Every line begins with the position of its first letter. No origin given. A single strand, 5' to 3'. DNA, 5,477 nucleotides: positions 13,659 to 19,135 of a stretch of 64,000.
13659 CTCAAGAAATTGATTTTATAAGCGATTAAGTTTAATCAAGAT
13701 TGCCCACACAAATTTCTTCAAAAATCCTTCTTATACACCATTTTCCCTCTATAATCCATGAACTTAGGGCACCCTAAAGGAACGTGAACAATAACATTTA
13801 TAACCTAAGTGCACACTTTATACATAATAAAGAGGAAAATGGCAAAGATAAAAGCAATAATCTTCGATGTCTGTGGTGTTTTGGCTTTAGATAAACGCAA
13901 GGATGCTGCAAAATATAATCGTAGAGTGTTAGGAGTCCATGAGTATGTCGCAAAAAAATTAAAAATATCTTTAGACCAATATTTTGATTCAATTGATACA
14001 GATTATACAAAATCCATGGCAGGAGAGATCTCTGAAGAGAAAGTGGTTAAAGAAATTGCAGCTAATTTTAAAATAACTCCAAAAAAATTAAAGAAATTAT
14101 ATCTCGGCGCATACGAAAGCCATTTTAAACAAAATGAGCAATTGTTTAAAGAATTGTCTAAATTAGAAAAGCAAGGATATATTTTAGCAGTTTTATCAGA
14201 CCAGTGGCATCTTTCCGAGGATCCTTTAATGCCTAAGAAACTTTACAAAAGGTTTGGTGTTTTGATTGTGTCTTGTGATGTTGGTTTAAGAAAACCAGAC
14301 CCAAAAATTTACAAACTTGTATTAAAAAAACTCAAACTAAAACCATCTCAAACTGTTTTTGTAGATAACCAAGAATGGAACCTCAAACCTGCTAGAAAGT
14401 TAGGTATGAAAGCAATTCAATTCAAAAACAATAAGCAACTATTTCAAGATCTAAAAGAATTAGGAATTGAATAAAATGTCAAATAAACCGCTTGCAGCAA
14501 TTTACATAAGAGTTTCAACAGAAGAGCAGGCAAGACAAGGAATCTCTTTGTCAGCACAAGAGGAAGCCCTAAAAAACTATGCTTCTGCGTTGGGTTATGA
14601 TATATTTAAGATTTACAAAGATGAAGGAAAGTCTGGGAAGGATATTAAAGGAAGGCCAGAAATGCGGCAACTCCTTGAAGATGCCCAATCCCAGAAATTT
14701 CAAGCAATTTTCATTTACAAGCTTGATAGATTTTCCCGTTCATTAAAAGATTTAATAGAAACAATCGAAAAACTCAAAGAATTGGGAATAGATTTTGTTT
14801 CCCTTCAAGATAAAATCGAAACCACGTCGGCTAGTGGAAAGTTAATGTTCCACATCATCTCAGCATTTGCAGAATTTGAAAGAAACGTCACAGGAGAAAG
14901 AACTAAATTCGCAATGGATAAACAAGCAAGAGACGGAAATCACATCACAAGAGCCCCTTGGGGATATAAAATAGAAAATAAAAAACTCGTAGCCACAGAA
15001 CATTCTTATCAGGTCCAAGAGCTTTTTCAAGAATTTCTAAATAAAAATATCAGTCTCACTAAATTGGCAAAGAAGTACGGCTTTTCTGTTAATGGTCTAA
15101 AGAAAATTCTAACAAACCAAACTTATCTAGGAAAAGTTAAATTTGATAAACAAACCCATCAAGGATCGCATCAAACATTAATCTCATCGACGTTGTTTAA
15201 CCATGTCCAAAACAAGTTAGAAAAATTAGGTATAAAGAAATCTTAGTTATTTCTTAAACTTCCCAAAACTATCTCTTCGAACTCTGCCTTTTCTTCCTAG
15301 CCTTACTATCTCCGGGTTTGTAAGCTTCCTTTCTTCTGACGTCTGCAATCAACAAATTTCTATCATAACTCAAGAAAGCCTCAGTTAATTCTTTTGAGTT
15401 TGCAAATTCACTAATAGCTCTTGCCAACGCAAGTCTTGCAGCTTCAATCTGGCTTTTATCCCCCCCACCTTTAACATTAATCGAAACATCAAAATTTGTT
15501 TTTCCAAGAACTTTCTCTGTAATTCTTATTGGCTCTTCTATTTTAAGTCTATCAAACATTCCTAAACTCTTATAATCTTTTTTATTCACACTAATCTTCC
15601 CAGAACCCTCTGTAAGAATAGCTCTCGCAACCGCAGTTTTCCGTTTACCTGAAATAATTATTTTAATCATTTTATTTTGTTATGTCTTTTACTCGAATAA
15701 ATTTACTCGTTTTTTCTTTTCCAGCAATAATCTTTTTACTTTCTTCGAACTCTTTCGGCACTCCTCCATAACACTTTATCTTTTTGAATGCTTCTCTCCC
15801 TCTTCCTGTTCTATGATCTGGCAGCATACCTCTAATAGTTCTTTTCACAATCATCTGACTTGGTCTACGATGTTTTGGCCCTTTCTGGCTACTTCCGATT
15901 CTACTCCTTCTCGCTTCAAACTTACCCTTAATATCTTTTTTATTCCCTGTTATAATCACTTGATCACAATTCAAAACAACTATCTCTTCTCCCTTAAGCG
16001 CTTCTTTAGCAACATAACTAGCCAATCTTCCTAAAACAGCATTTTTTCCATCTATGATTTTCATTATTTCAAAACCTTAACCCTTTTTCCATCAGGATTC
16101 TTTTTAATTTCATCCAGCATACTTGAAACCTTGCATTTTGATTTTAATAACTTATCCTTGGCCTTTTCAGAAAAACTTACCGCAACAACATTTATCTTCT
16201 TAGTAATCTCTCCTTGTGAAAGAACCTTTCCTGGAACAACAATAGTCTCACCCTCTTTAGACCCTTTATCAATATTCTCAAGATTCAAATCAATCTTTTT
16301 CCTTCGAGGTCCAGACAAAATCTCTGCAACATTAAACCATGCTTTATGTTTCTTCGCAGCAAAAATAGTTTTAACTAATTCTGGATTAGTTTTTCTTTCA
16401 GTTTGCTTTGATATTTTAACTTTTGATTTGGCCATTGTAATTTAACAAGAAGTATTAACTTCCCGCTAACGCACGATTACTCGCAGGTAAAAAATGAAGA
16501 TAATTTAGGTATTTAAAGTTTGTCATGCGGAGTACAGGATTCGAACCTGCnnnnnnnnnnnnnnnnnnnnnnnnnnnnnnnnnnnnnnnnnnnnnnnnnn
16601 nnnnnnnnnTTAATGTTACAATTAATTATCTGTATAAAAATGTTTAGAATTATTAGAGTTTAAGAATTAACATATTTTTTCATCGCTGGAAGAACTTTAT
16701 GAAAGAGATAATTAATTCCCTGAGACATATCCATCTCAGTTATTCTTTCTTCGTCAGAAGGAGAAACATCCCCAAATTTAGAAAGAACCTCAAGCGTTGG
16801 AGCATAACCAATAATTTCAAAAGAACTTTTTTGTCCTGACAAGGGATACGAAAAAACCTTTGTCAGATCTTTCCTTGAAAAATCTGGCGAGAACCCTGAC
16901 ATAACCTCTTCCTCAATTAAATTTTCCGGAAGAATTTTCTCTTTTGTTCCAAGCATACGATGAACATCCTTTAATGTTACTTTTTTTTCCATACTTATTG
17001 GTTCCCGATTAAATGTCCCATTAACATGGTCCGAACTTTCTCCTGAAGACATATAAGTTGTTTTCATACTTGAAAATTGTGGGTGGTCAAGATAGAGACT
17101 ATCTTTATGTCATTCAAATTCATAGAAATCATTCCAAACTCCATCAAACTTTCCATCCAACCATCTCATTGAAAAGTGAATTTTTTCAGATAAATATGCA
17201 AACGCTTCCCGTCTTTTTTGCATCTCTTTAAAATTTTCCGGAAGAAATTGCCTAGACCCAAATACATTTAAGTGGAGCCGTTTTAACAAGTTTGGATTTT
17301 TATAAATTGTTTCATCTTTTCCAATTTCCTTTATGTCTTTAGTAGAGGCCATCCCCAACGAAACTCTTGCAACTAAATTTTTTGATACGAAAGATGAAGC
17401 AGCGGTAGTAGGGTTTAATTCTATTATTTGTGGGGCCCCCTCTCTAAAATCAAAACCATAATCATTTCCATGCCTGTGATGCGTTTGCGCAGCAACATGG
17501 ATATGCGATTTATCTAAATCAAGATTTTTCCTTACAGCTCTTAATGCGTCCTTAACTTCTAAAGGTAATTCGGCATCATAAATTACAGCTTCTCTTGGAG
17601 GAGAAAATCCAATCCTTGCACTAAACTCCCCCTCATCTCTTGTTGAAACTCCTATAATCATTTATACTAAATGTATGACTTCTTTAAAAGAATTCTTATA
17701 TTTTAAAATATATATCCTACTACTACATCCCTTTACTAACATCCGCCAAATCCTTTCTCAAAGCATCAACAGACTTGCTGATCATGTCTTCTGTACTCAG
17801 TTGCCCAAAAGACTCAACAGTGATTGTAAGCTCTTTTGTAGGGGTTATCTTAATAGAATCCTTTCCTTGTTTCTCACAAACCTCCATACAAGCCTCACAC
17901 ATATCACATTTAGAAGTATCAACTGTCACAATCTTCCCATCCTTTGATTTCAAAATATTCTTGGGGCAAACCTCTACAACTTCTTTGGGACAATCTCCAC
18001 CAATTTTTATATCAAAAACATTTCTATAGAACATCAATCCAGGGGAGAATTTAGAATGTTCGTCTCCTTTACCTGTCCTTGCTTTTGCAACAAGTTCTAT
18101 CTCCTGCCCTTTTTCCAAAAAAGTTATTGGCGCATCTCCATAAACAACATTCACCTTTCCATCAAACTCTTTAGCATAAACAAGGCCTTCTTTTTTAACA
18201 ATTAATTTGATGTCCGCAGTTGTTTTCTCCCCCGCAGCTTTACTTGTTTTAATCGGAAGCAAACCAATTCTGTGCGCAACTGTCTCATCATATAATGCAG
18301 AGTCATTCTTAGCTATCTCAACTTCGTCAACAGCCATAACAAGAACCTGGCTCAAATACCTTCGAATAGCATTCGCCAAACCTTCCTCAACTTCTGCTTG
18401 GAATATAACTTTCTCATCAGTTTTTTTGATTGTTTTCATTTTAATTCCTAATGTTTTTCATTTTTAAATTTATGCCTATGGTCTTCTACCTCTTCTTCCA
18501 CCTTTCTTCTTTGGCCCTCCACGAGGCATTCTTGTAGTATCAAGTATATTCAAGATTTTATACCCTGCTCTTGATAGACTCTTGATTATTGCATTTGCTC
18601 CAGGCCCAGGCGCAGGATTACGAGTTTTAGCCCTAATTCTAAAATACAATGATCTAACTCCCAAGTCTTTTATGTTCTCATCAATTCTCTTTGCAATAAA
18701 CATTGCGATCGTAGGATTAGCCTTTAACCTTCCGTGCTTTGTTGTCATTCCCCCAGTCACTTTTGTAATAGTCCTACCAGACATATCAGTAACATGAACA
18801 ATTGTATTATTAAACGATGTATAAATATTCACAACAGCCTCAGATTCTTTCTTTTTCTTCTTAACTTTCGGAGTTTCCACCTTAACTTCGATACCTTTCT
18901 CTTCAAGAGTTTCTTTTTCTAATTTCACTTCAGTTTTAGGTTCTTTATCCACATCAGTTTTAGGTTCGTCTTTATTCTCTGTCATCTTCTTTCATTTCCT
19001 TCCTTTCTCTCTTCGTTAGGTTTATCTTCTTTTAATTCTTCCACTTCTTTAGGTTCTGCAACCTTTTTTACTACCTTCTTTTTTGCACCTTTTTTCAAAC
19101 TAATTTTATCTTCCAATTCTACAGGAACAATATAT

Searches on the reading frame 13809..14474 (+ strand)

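Call 65: search_protein_families(library=pfam, proteins=[window:13809-14474:+], max_evalue=0.0001)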
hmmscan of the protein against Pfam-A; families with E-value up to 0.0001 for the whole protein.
window:13809-14474:+ (221 aa): 2 families
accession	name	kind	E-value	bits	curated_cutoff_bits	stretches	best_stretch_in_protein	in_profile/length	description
PF00702.32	Hydrolase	-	2.6e-14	54.5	26.4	1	14-199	1-191/191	haloacid dehalogenase-like hydrolase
PF13419.12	HAD_2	-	3.9e-14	53.6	23.8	1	17-203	1-176/178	Haloacid dehalogenase-like hydrolase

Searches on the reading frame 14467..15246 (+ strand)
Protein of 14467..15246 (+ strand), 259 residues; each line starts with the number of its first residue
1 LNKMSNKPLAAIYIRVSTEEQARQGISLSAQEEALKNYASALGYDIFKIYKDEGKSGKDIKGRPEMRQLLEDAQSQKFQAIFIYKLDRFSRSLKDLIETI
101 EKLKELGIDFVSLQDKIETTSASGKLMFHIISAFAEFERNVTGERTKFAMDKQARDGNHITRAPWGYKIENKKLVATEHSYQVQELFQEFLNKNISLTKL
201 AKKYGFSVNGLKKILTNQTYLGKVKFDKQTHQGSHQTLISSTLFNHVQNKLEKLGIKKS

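Call 65: search_protein_families(library=pfam, proteins=[window:14467-15246:+], max_evalue=0.0001)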
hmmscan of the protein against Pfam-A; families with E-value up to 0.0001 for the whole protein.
window:14467-15246:+ (259 aa): 2 families
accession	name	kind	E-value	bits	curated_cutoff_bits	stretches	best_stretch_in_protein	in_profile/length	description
PF00239.26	Resolvase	-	8.3e-45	152.9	23.3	1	10-158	1-144/145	Resolvase, N terminal domain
PF07508.19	Recombinase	-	5.1e-08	33.5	21.1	1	182-253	19-101/102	Recombinase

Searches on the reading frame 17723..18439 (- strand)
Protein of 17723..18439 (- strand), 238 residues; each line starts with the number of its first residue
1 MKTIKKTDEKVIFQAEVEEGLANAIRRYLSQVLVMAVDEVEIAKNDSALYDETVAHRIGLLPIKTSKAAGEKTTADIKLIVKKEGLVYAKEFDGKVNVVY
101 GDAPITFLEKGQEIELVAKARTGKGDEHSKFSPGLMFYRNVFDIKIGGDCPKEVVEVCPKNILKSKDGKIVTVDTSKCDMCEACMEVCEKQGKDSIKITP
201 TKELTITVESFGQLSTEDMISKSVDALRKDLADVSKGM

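Call 66: search_protein_families(library=pfam, proteins=[window:17723-18439:-], max_evalue=0.0001)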
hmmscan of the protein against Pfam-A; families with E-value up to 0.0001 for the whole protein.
window:17723-18439:- (238 aa): 2 families
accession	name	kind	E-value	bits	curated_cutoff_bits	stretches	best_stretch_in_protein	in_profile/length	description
PF01000.31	RNA_pol_A_bac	-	2.6e-10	41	33.9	1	58-130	10-101/119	RNA polymerase Rpb3/RpoA insert domain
PF01193.29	RNA_pol_L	-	7.7e-06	26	24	1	21-230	11-73/74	RNA polymerase Rpb3/Rpb11 dimerisation domain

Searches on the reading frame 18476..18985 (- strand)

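Call 66: search_protein_families(library=pfam, proteins=[window:18476-18985:-], max_evalue=0.0001)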
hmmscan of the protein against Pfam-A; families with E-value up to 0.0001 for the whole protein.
window:18476-18985:- (169 aa): 1 family
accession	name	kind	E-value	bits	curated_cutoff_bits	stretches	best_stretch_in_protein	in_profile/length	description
PF00411.24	Ribosomal_S11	-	4.8e-25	88.6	25.1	1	51-165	2-110/110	Ribosomal protein S11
